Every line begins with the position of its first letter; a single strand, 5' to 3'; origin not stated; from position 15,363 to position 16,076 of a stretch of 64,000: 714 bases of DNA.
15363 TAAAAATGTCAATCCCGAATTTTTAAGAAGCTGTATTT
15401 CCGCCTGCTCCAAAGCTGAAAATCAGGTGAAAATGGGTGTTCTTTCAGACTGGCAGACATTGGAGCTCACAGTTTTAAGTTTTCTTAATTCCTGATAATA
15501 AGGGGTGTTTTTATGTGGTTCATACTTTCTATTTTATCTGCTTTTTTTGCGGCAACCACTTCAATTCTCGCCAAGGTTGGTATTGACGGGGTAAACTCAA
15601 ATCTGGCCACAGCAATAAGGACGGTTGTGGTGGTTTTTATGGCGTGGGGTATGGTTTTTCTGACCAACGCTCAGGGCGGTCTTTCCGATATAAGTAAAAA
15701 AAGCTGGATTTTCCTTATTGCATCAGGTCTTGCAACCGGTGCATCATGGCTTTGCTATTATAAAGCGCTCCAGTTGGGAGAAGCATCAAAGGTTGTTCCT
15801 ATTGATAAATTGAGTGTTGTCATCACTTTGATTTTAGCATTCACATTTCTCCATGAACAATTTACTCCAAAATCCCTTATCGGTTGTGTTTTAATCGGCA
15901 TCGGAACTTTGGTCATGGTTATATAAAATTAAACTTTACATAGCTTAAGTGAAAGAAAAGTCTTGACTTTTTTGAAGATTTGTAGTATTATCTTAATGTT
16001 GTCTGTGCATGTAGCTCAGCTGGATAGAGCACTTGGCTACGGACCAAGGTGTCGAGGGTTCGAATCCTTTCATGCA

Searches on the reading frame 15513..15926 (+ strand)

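Call 69: search_protein_families(library=pfam, proteins=[window:15513-15926:+], max_evalue=0.001)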
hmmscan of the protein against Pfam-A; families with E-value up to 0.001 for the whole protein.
window:15513-15926:+ (137 aa): 3 families
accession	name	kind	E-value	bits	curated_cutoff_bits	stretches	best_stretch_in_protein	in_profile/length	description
PF00892.27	EamA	-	6.6e-22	78.7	28.2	1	2-136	3-134/135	EamA-like transporter family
PF05653.20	Mg_trans_NIPA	-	1.2e-06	28.4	26.2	1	54-137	41-121/295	Magnesium transporter NIPA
PF06027.18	SLC35F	-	0.00018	21.6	21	1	4-136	14-143/299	Solute carrier family 35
